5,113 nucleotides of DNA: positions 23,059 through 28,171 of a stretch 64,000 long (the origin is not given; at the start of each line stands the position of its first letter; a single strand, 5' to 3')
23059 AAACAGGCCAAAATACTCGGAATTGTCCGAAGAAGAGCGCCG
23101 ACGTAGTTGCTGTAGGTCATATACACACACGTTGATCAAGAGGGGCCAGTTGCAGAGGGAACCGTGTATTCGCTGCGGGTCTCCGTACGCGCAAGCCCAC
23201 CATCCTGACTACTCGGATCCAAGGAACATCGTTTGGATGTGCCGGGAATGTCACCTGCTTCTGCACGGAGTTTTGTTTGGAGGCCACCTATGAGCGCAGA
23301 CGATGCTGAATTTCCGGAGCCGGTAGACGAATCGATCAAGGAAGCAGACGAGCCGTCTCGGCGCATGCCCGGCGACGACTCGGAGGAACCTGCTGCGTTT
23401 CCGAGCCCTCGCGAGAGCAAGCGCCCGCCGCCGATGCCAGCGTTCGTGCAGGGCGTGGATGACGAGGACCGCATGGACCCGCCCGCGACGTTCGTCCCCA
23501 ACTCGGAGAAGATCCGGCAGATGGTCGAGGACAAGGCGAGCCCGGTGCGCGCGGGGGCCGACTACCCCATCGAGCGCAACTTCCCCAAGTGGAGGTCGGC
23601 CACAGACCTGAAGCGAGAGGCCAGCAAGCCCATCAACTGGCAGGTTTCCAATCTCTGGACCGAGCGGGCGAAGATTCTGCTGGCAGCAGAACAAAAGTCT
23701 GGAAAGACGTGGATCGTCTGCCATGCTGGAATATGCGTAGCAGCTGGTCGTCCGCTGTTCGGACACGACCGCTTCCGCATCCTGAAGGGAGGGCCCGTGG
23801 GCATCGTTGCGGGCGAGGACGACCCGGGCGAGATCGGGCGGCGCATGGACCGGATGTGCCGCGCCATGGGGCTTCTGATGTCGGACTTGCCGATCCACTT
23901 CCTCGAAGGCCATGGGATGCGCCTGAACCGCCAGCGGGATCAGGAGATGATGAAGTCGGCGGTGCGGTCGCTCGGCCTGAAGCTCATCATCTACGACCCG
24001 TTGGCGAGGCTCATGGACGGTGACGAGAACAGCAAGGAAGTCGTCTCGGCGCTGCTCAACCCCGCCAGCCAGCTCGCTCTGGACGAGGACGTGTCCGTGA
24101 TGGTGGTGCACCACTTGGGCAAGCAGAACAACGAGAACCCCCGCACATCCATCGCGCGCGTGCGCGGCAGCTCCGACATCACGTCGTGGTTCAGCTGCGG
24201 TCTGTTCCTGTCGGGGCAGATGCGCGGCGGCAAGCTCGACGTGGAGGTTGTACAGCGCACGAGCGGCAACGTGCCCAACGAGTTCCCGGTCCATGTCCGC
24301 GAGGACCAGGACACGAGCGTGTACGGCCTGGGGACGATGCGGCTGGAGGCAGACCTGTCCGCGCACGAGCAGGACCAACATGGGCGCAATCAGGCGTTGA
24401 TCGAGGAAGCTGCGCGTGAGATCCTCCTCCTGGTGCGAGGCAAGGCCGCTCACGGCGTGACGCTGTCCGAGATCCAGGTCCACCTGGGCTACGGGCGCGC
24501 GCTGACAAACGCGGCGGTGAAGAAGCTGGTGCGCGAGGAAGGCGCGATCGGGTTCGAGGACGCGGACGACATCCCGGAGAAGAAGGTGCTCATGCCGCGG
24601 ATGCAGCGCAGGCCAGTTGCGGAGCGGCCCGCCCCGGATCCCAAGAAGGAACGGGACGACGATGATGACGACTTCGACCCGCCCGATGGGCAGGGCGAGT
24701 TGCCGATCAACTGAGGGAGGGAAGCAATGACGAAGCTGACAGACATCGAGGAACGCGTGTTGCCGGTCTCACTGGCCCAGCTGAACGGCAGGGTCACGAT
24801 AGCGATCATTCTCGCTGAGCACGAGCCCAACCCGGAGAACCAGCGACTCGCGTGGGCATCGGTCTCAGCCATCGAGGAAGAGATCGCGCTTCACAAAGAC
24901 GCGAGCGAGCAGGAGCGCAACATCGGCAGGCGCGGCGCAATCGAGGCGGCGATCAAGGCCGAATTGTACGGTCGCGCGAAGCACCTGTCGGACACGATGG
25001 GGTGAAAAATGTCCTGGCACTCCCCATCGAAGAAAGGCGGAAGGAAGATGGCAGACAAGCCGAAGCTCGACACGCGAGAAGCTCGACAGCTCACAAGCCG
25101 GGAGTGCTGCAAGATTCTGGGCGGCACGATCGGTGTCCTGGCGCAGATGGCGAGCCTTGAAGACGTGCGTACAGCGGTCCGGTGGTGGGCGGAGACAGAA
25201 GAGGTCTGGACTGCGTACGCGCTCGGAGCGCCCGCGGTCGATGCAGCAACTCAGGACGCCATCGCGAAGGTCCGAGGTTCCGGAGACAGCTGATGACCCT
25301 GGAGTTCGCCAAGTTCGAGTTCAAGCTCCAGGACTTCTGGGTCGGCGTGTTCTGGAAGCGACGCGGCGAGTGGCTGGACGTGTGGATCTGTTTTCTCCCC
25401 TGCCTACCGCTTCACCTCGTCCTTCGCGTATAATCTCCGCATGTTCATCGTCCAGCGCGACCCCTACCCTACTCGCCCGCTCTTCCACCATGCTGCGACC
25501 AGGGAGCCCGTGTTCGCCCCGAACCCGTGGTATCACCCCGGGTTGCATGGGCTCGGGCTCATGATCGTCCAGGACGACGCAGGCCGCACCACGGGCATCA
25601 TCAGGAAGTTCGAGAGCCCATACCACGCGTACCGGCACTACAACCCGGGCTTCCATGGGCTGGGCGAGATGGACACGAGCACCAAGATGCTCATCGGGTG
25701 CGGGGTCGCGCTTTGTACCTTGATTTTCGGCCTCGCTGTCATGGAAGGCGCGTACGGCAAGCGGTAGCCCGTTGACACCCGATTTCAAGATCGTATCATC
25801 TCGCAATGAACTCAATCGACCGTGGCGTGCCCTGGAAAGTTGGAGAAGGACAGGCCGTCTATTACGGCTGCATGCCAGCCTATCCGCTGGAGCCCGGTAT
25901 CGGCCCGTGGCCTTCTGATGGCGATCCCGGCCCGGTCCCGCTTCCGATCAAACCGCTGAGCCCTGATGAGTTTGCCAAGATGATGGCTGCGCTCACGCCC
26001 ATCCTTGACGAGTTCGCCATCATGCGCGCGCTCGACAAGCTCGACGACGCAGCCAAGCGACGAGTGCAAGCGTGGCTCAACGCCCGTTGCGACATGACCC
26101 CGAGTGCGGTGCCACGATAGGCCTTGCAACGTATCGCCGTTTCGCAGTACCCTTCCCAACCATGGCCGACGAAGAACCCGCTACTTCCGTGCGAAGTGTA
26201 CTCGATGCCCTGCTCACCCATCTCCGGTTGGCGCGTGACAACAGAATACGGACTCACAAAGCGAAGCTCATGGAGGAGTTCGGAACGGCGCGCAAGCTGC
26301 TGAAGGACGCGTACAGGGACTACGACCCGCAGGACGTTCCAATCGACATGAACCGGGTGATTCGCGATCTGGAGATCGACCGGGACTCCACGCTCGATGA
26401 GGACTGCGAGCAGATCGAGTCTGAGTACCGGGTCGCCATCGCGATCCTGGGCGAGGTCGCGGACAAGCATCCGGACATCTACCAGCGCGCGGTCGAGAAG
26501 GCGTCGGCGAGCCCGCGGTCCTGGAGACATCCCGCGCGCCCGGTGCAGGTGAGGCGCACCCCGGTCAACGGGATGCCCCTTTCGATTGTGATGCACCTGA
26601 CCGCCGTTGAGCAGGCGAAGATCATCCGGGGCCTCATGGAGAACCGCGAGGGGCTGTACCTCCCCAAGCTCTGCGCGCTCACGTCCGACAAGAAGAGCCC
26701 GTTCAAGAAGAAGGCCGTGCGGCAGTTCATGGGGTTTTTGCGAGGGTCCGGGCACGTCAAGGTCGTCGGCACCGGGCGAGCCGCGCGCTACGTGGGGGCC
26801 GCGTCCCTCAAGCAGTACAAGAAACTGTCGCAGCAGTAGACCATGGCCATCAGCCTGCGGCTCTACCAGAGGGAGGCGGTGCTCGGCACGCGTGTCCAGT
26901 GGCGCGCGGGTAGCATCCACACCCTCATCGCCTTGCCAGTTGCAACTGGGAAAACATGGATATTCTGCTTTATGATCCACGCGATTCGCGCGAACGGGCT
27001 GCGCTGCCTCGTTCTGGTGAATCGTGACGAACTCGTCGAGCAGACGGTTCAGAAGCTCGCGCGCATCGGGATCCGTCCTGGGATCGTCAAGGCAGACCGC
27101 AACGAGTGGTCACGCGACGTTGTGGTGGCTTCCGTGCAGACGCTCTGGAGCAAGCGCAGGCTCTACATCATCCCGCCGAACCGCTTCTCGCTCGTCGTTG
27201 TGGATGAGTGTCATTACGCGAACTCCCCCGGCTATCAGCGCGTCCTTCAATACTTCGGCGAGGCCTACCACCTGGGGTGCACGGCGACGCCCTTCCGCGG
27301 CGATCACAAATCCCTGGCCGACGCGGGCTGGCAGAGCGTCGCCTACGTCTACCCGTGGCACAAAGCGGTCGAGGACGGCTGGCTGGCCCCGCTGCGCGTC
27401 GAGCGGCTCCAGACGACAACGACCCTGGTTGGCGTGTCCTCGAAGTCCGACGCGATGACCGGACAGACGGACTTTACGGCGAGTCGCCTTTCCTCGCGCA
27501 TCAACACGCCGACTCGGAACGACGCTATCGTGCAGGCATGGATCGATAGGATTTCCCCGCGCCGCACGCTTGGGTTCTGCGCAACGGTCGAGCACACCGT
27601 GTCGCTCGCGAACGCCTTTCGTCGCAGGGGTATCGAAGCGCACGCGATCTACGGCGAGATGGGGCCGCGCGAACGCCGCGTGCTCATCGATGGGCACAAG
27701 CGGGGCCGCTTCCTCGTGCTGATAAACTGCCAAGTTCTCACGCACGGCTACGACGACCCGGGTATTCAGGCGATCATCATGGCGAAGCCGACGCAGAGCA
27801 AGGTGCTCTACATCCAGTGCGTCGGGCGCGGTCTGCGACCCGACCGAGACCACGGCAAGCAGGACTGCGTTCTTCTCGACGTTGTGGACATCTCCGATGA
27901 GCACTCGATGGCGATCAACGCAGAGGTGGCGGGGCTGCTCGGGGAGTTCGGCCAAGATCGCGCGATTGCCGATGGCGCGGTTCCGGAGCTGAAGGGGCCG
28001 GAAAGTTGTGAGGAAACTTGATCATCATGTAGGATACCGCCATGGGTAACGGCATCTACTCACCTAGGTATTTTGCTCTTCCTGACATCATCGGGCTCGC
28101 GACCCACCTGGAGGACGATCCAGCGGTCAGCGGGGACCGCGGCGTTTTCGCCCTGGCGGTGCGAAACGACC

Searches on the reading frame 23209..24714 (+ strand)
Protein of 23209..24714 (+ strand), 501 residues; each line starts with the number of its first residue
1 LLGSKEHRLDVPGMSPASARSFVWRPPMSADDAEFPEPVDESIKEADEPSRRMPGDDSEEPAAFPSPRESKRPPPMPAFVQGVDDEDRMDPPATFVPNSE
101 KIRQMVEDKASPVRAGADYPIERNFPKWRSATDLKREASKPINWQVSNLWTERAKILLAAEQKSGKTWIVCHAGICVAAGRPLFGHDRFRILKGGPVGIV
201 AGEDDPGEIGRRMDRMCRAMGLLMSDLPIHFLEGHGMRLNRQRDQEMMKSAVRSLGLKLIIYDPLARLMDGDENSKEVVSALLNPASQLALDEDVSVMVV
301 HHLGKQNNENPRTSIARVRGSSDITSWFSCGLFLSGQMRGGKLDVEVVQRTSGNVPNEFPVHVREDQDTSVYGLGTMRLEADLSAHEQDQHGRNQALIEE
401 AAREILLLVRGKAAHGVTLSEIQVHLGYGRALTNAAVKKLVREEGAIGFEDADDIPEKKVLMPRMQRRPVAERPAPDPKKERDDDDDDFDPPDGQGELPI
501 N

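Call 5: search_protein_families(library=pfam, proteins=[window:23209-24714:+], max_evalue=0.01)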
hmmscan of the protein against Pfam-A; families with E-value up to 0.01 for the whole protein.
window:23209-24714:+ (501 aa): 1 family
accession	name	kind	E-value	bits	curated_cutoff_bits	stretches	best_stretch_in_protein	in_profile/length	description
PF13481.12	AAA_25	-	8.8e-30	104.2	27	1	138-307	18-194/195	AAA domain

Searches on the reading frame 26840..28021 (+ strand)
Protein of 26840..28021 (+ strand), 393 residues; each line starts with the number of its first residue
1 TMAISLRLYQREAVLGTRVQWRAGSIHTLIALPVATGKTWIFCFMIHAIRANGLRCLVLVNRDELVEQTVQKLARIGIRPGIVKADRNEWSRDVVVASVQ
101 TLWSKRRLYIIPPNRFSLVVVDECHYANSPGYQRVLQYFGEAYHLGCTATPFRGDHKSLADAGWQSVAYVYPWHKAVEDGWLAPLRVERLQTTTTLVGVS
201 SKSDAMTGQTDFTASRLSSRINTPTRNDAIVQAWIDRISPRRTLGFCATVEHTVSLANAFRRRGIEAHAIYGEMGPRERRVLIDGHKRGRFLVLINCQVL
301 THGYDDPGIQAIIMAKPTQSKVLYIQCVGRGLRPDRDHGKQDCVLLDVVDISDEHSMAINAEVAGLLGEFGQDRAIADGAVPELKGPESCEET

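Call 5: search_protein_families(library=pfam, proteins=[window:26840-28021:+], max_evalue=0.01)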
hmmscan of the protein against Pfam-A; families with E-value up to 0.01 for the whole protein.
window:26840-28021:+ (393 aa): 5 families
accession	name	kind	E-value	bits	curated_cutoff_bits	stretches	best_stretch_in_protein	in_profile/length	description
PF04851.21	ResIII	-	2.1e-26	93.2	22.5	1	4-153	2-164/164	Type III restriction enzyme, res subunit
PF00271.37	Helicase_C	-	1.2e-13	51.7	23.5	1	235-333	10-108/110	Helicase conserved C-terminal domain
PF00270.35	DEAD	-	3.6e-10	40.3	26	1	27-152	16-161/167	DEAD/DEAH box helicase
PF18766.7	SWI2_SNF2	-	1.5e-08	35.1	26.7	1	36-194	29-197/221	SWI2/SNF2 ATPase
PF07652.20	Flavi_DEAD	-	0.0068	16.8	21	0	36-128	15-108/148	Flavivirus DEAD domain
